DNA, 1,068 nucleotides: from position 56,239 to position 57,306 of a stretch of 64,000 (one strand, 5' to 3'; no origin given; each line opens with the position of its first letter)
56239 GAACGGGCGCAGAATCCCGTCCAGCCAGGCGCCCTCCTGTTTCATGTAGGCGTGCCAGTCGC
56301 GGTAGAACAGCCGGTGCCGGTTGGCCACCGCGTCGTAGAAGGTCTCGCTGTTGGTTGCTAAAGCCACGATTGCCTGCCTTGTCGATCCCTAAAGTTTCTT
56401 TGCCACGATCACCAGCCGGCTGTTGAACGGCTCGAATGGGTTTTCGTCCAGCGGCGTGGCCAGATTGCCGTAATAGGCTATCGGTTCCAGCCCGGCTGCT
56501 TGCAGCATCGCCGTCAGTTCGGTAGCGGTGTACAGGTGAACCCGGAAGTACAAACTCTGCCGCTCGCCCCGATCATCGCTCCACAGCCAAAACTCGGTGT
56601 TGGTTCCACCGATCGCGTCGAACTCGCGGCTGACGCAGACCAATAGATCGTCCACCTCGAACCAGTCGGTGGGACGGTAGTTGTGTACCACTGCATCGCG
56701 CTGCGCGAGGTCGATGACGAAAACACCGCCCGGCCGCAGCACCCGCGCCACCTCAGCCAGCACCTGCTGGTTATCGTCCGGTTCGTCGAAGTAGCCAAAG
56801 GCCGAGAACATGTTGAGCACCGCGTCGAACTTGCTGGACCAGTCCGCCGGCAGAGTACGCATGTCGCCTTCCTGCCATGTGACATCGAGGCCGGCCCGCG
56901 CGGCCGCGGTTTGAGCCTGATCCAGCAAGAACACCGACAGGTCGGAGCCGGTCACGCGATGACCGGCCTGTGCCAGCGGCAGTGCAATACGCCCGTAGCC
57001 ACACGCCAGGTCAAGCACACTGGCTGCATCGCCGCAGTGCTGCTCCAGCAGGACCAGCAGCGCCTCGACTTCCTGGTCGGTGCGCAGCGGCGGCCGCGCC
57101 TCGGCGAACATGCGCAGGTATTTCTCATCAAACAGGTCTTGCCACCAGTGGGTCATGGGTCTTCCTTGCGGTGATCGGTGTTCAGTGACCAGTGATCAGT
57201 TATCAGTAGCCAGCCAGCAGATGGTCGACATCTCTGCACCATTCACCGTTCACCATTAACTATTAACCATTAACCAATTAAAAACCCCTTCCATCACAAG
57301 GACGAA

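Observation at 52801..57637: Val-specific T-box leader controls an operon in which two SAM methyltransferases precede valS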

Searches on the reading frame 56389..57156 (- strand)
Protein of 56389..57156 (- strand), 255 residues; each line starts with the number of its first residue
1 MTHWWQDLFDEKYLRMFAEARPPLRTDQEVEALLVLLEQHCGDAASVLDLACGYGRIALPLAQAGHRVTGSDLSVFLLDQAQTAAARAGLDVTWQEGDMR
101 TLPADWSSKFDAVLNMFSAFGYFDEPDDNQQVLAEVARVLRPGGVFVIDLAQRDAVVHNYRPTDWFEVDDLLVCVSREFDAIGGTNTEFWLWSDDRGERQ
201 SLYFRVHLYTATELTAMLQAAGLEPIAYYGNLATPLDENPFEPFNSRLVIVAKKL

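Call 6: search_protein_families(library=pfam, proteins=[window:56389-57156:-])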
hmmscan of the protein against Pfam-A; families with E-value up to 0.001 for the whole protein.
window:56389-57156:- (255 aa): 8 families
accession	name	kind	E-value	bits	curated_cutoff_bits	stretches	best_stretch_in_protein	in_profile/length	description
PF13649.12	Methyltransf_25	-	6.9e-23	81.6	27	1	47-144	1-97/97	Methyltransferase domain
PF08241.18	Methyltransf_11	-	9.5e-19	68.3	21.2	1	48-148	1-95/95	Methyltransferase domain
PF13847.12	Methyltransf_31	-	4.4e-15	56.1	27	1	44-152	4-113/145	Methyltransferase domain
PF08242.18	Methyltransf_12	-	2.1e-12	48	30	1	48-146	1-98/98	Methyltransferase domain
PF13489.12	Methyltransf_23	-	6.7e-10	39.4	27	1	32-226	11-162/164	Methyltransferase domain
PF01209.24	Ubie_methyltran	-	3.5e-09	36.8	20.1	1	44-148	48-152/233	ubiE/COQ5 methyltransferase family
PF05175.20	MTS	-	2.5e-06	27.7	23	1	27-145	17-135/170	Methyltransferase small domain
PF05401.17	NodS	-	5e-05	23.7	24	1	33-159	33-154/201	Nodulation protein S (NodS)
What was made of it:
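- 56389..57156 (-): MT1, 255 aa. A class I SAM-dependent methyltransferase of the NmbA/CypM-like amine N-methyltransferase type and the conserved partner of valS. Pfam (call 6).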

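Call 11: find_homologous_proteins(query=window:56389-57156:-)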
Query window:56389-57156:- (255 aa): 409 proteins with E <= 0.001 among 3857 candidates; the best 120 are listed.
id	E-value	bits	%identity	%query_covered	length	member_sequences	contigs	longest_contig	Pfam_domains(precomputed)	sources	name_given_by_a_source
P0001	1.1e-169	581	99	100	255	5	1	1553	PF13847.13,PF13489.13,PF05175.21,PF13649.13,PF01209.25,PF08241.19,PF08242.19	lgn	-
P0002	1.4e-146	505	84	100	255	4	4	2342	PF13847.13,PF13489.13,PF05175.21,PF13649.13,PF01209.25,PF08241.19,PF08242.19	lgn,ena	-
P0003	1.3e-145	502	84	100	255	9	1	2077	PF13847.13,PF13489.13,PF05175.21,PF13649.13,PF01209.25,PF08241.19,PF08242.19,PF05401.17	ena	-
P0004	1.8e-144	498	84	100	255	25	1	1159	PF13847.13,PF13489.13,PF05175.21,PF13649.13,PF01209.25,PF08241.19,PF08242.19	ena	-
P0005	1.4e-140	485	81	100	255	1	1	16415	PF13847.13,PF13489.13,PF13649.13,PF01209.25,PF08241.19,PF08242.19,PF05401.17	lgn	-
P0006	1.2e-137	476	80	100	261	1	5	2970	PF13847.13,PF13489.13,PF05175.21,PF13649.13,PF01209.25,PF08241.19,PF08242.19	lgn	-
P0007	2.1e-118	413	67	100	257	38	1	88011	PF13847.13,PF13489.13,PF05175.21,PF13649.13,PF01209.25,PF08241.19,PF08242.19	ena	-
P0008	6.0e-115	401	67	100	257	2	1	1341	PF13847.13,PF13489.13,PF02353.27,PF05175.21,PF13649.13,PF01209.25,PF08241.19,PF08242.19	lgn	-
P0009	1.6e-113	397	67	100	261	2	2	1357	PF13847.13,PF13489.13,PF05175.21,PF13649.13,PF01209.25,PF08241.19,PF08242.19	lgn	-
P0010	9.5e-112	391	65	100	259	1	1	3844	PF13847.13,PF13489.13,PF02353.27,PF05175.21,PF13649.13,PF01209.25,PF08241.19,PF08242.19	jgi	jgi:SAM-dependent methyltransferase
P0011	3.8e-110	386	64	100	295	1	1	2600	PF13847.13,PF13489.13,PF13649.13,PF01209.25,PF08241.19,PF08242.19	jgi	jgi:SAM-dependent methyltransferase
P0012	8.1e-110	384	64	100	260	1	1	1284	PF13847.13,PF13489.13,PF13649.13,PF01209.25,PF08241.19,PF08242.19,PF05401.17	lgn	-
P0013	5.5e-109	382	64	100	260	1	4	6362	PF13847.13,PF13489.13,PF05175.21,PF13649.13,PF01209.25,PF08241.19,PF08242.19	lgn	-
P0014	2.7e-106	373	65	100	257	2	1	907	PF13847.13,PF13489.13,PF05175.21,PF13649.13,PF01209.25,PF08241.19,PF08242.19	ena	-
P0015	2.5e-105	370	62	100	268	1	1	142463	PF13847.13,PF13489.13,PF02353.27,PF05175.21,PF13649.13,PF01209.25,PF08241.19,PF08242.19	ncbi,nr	ncbi:MAG: class I SAM-dependent methyltransferase [Chloroflexota bacterium]|nr:class I SAM-dependent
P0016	2.9e-105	370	63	100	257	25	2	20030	PF13847.13,PF13489.13,PF05175.21,PF13649.13,PF01209.25,PF08241.19,PF08242.19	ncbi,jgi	jgi:SAM-dependent methyltransferase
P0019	6.1e-103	362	63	100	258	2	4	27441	PF13847.13,PF13489.13,PF13649.13,PF01209.25,PF08241.19,PF08242.19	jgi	jgi:SAM-dependent methyltransferase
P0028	5.3e-62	228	48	98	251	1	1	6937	PF13847.13,PF13489.13,PF03848.21,PF05175.21,PF13649.13,PF01209.25,PF08241.19,PF08242.19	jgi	jgi:SAM-dependent methyltransferase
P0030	9.5e-59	217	45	100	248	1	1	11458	PF13847.13,PF13489.13,PF03848.21,PF05175.21,PF13649.13,PF01209.25,PF08241.19,PF08242.19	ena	-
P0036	3.4e-49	186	46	98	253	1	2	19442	PF13847.13,PF13489.13,PF03848.21,PF13649.13,PF01209.25,PF08241.19,PF08242.19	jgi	jgi:SAM-dependent methyltransferase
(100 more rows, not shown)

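Call 13: find_encoding_contigs(protein=P0005, flank=6000, max_places=2)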
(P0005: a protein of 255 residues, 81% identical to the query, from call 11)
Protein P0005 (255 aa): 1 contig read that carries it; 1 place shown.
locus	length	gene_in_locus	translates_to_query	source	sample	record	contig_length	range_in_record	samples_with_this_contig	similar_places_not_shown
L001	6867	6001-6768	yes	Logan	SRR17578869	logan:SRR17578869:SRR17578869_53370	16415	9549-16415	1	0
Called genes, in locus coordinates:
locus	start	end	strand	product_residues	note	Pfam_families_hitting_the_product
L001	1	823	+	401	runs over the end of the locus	PF13439:Glyco_transf_4, PF13579:Glyco_trans_4_4, PF00534:Glycos_transf_1, PF13692:Glyco_trans_1_4, PF13524:Glyco_trans_1_2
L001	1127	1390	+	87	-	-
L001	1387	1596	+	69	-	-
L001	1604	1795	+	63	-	-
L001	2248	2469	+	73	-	-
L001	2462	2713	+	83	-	PF05016:ParE_toxin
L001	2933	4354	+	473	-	PF04932:Wzy_C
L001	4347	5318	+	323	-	PF00535:Glycos_transf_2, PF13641:Glyco_tranf_2_3, PF13632:Glyco_trans_2_3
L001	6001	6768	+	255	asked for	PF05401:NodS (weak), PF13489:Methyltransf_23, PF01209:Ubie_methyltran, PF08241:Methyltransf_11, PF08242:Methyltransf_12, PF13649:Methyltransf_25, PF13847:Methyltransf_31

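Call 14: find_encoding_contigs(protein=P0007, flank=6000, max_places=2)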
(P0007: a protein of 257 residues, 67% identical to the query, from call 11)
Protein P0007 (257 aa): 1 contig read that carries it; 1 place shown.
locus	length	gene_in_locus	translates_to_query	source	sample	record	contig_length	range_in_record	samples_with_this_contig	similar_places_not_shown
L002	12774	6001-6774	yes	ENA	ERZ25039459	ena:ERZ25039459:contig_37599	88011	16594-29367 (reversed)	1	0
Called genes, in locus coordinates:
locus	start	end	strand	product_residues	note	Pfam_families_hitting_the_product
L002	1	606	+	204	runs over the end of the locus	-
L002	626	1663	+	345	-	PF00953:Glycos_transf_4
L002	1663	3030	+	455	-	PF03446:NAD_binding_2, PF03721:UDPG_MGDP_dh_N, PF00984:UDPG_MGDP_dh, PF03720:UDPG_MGDP_dh_C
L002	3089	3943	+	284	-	PF00160:Pro_isomerase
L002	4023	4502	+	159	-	PF00160:Pro_isomerase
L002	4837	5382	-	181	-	PF01936:NYN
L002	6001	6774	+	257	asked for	PF13489:Methyltransf_23, PF01209:Ubie_methyltran, PF05175:MTS (faint), PF08241:Methyltransf_11, PF08242:Methyltransf_12, PF13649:Methyltransf_25, PF13847:Methyltransf_31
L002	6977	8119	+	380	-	PF00133:tRNA-synt_1, PF09334:tRNA-synt_1g (weak), PF13603:tRNA-synt_1_2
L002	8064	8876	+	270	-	PF00133:tRNA-synt_1, PF09334:tRNA-synt_1g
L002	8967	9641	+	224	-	PF08264:Anticodon_1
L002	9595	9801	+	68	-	PF10458:Val_tRNA-synt_C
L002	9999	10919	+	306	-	-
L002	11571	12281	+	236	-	PF00355:Rieske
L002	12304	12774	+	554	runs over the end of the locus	PF00033:Cytochrome_B, PF13631:Cytochrom_B_N_2, PF00032:Cytochrom_B_C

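Call 15: find_encoding_contigs(protein=P0015, flank=6000, max_places=2)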
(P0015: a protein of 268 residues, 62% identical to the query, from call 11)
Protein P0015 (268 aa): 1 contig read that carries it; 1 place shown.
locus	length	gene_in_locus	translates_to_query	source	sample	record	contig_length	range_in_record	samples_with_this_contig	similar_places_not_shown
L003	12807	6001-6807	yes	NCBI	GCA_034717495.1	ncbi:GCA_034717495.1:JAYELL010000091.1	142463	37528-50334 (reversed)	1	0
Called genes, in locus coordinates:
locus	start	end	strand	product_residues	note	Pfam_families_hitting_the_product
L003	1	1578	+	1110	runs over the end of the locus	PF04932:Wzy_C, PF13371:TPR_9 (faint), PF13431:TPR_17 (faint), PF00515:TPR_1 (faint), PF07719:TPR_2 (faint), PF13414:TPR_11, PF14559:TPR_19 (weak), PF13424:TPR_12 (weak), +4 more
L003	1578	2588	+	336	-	PF00953:Glycos_transf_4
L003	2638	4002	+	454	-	PF03446:NAD_binding_2 (weak), PF03721:UDPG_MGDP_dh_N, PF00984:UDPG_MGDP_dh, PF03720:UDPG_MGDP_dh_C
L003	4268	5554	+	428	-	PF00160:Pro_isomerase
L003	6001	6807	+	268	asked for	PF02353:CMAS, PF13489:Methyltransf_23, PF01209:Ubie_methyltran, PF05175:MTS (weak), PF08241:Methyltransf_11, PF08242:Methyltransf_12, PF13649:Methyltransf_25, PF13847:Methyltransf_31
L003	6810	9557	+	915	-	PF00133:tRNA-synt_1, PF09334:tRNA-synt_1g (weak), PF13603:tRNA-synt_1_2 (weak), PF09334:tRNA-synt_1g (weak), PF08264:Anticodon_1, PF10458:Val_tRNA-synt_C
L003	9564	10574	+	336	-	-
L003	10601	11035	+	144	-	PF00472:RF-1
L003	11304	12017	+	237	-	PF00355:Rieske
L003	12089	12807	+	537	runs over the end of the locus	PF00033:Cytochrome_B, PF13631:Cytochrom_B_N_2, PF00032:Cytochrom_B_C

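Call 17: find_encoding_contigs(protein=P0016, flank=6000, max_places=2)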
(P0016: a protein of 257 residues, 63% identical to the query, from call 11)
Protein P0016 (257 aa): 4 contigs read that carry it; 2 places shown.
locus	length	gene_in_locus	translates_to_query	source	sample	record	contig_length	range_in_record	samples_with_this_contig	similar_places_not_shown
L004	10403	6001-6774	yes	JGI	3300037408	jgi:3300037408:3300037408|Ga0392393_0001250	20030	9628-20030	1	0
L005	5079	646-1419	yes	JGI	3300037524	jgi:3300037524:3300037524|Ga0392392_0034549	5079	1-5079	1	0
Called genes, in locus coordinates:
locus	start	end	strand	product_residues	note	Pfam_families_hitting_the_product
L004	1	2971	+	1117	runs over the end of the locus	PF04932:Wzy_C (faint), PF13428:TPR_14 (faint), PF00515:TPR_1 (faint), PF07719:TPR_2 (faint), PF13176:TPR_7 (faint), PF13181:TPR_8 (faint), PF28559:TPR_SusR (weak), PF13429:TPR_15 (weak), +6 more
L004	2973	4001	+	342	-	PF00953:Glycos_transf_4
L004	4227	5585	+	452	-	PF00160:Pro_isomerase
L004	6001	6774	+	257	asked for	PF05175:MTS (weak), PF13489:Methyltransf_23, PF01209:Ubie_methyltran, PF08241:Methyltransf_11, PF08242:Methyltransf_12, PF13649:Methyltransf_25, PF13847:Methyltransf_31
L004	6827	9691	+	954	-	PF00133:tRNA-synt_1, PF09334:tRNA-synt_1g (weak), PF13603:tRNA-synt_1_2, PF09334:tRNA-synt_1g, PF08264:Anticodon_1, PF10458:Val_tRNA-synt_C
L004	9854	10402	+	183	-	?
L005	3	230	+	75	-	?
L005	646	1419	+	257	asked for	PF05175:MTS (weak), PF13489:Methyltransf_23, PF01209:Ubie_methyltran, PF08241:Methyltransf_11, PF08242:Methyltransf_12, PF13649:Methyltransf_25, PF13847:Methyltransf_31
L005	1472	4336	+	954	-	PF00133:tRNA-synt_1, PF09334:tRNA-synt_1g (weak), PF13603:tRNA-synt_1_2, PF09334:tRNA-synt_1g, PF08264:Anticodon_1, PF10458:Val_tRNA-synt_C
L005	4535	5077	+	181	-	?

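Call 18: find_encoding_contigs(protein=P0019, flank=6000, max_places=2)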
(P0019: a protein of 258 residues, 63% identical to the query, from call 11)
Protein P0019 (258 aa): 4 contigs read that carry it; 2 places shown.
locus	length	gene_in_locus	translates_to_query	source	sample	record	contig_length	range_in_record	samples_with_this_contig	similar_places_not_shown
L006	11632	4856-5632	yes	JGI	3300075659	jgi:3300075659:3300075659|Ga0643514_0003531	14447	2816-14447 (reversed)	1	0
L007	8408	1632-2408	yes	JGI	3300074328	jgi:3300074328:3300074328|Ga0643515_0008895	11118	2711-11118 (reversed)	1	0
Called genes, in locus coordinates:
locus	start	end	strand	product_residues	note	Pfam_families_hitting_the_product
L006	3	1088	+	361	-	?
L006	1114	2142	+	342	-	PF00953:Glycos_transf_4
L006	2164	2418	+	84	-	-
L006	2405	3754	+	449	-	PF00160:Pro_isomerase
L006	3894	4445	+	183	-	PF09335:VTT_dom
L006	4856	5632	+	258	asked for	PF13489:Methyltransf_23, PF01209:Ubie_methyltran, PF08241:Methyltransf_11, PF08242:Methyltransf_12, PF13649:Methyltransf_25, PF13847:Methyltransf_31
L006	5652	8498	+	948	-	PF00133:tRNA-synt_1, PF09334:tRNA-synt_1g (weak), PF13603:tRNA-synt_1_2, PF09334:tRNA-synt_1g, PF08264:Anticodon_1, PF10458:Val_tRNA-synt_C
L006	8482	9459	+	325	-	-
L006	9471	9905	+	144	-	PF00472:RF-1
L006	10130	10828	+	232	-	PF00355:Rieske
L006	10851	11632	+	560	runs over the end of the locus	PF00033:Cytochrome_B, PF13631:Cytochrom_B_N_2, PF00032:Cytochrom_B_C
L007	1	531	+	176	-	?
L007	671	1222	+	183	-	PF09335:VTT_dom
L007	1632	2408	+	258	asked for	PF13489:Methyltransf_23, PF01209:Ubie_methyltran, PF08241:Methyltransf_11, PF08242:Methyltransf_12, PF13649:Methyltransf_25, PF13847:Methyltransf_31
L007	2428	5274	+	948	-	PF00133:tRNA-synt_1, PF09334:tRNA-synt_1g (weak), PF13603:tRNA-synt_1_2, PF09334:tRNA-synt_1g, PF08264:Anticodon_1, PF10458:Val_tRNA-synt_C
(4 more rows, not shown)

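Call 22: search_solved_structures(query=window:56392-57156:-, max_evalue=0.001, show_alignments=2)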
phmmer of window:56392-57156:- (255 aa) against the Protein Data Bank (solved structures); distinct sequences matched with E-value up to 0.001: 76 (the best 60 are shown).
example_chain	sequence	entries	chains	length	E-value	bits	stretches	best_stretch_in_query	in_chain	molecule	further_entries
9ri2_A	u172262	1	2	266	4e-28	101.9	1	3-238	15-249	Methyltransferase, putative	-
1wzn_A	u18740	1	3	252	3.2e-17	66.2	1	38-151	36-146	SAM-dependent methyltransferase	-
7wzf_A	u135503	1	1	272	1.3e-14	57.7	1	7-228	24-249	YunM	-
3bus_A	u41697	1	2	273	2e-11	47.2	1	25-148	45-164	Methyltransferase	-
8zc8_A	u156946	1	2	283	1.2e-10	44.6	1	40-157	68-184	MitM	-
7wzg_A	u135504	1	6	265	1.4e-10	44.4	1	43-227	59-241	Cypemycin N-terminal methyltransferase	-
21zq_A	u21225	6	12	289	1.4e-10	44.4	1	40-156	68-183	MitM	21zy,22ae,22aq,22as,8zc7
9w6x_A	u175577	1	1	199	1.9e-10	44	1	34-146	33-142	YtkW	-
1ve3_A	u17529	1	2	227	2e-10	43.9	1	28-149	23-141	hypothetical protein PH0226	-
3sm3_A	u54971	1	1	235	5.9e-10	42.4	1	37-152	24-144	SAM-dependent methyltransferases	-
3bxo_A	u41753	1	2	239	1.1e-09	41.5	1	34-223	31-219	N,N-dimethyltransferase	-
5gwx_A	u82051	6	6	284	1.5e-09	41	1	25-158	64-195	Glycine sarcosine N-methyltransferase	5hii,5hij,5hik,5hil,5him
5h02_A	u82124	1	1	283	2.4e-09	40.4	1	26-158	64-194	Glycine sarcosine N-methyltransferase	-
9gdj_A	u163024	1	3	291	2.7e-09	40.2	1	44-152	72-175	Methyltransferase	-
4nec_A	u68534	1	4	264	5.3e-09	39.2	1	21-154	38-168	Putative SAM-dependent methyltransferase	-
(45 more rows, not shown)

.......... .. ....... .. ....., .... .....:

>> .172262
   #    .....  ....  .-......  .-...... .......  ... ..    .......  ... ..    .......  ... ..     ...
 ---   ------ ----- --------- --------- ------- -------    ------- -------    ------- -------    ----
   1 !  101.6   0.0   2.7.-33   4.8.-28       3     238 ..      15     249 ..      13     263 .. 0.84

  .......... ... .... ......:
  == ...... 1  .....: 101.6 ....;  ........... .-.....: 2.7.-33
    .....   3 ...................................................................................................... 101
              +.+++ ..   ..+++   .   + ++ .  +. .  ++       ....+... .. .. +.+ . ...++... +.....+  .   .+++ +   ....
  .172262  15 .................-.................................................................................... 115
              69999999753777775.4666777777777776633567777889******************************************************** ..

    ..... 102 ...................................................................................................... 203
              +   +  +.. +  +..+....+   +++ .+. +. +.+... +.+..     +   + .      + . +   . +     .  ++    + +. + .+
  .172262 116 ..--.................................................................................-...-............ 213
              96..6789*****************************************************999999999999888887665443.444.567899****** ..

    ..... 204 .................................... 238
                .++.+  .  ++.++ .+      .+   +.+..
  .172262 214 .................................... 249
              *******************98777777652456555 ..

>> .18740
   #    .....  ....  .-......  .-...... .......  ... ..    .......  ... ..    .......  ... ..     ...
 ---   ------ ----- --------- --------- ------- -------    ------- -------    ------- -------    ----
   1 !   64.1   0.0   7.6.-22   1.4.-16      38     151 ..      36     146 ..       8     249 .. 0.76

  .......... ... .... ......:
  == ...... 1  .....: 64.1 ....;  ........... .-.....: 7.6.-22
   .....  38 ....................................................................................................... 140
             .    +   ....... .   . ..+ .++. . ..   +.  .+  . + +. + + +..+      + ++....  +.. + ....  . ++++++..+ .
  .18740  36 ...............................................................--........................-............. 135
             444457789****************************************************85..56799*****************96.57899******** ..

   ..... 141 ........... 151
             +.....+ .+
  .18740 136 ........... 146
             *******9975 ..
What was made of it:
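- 56389..57156 (-): PDB by sequence: 9ri2 (NmbA) at 102 bits (call 22).
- Closest known: NmbA, bacillithiol N-methyltransferase. Different: MT1 orthologs have an invariant Q-R-D after strand 5 where NmbA has I-N-P (call 22).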

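Call 24: search_protein_families(library=ncbifam, proteins=[window:56392-57156:-], max_evalue=0.01)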
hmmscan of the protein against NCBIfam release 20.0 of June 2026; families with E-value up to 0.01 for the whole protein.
window:56392-57156:- (255 aa): 48 families (the best 25 are shown)
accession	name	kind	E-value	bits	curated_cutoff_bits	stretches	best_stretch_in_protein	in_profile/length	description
NF041820.1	daptide_MTase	equivalog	2.5e-23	82.8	175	1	6-224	4-223/243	daptide-type RiPP biosynthesis methyltransferase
NF043040.1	corrin_prot_MT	hypoth_equivalog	9.5e-15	54.6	180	1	43-148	41-147/216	corrinoid protein-associated methyltransferase CpaM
TIGR01934.1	MenG_MenH_UbiE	subfamily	2.7e-14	53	158.35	1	43-152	39-146/223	ubiquinone/menaquinone biosynthesis methyltransferase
NF051855.1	GlySarMtaseBact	equivalog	2.8e-13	50.1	350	1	25-160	37-171/259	glycine/sarcosine N-methyltransferase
NF001244.0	PRK00216.1-5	equivalog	5.4e-12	45.5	216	1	45-155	50-161/236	bifunctional demethylmenaquinone methyltransferase/2-methoxy-6-polyprenyl-1,4-benzoquinol methylase UbiE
NF045667.1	MTase_DVU1556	equivalog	2.1e-11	43.7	155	1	43-225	22-162/213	DVU_1556 family methyltransferase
TIGR01983.1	UbiG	equivalog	7.8e-11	41.7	102.95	1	39-155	45-158/228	bifunctional 2-polyprenyl-6-hydroxyphenol methylase/3-demethylubiquinol 3-O-methyltransferase UbiG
NF047649.1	MTase_UXPK_star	exception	4.7e-10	38.9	460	1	45-148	79-181/283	methyltransferase/UXPK-star double selenoprotein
TIGR02021.1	BchM-ChlM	equivalog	1.4e-09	37.7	158.9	1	30-137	41-144/218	magnesium protoporphyrin IX methyltransferase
NF001241.0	PRK00216.1-2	equivalog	2.1e-09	37.4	327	1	43-148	51-147/231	demethylmenaquinone methyltransferase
NF008264.0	PRK11036.1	equivalog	6.8e-09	35.6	366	1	33-155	34-154/261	tRNA uridine 5-oxyacetic acid(34) methyltransferase CmoM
NF007610.0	PRK10258.1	equivalog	1.5e-08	34.3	342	1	30-148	31-138/251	malonyl-ACP O-methyltransferase BioC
NF045825.1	FAmtase_mtf2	equivalog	1.7e-08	34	400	1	46-149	61-160/248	fatty-acid O-methyltransferase Mtf2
NF045649.1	2X_seleno_MduS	exception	2.1e-08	33.5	380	1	43-150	41-149/338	methyltransferase domain-containing selenoprotein MduS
NF041537.1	ArsM_AhpD_UU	exception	3.2e-08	32.8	510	1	44-148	77-180/345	arsenite methyltransferase/AhpD domain selenoprotein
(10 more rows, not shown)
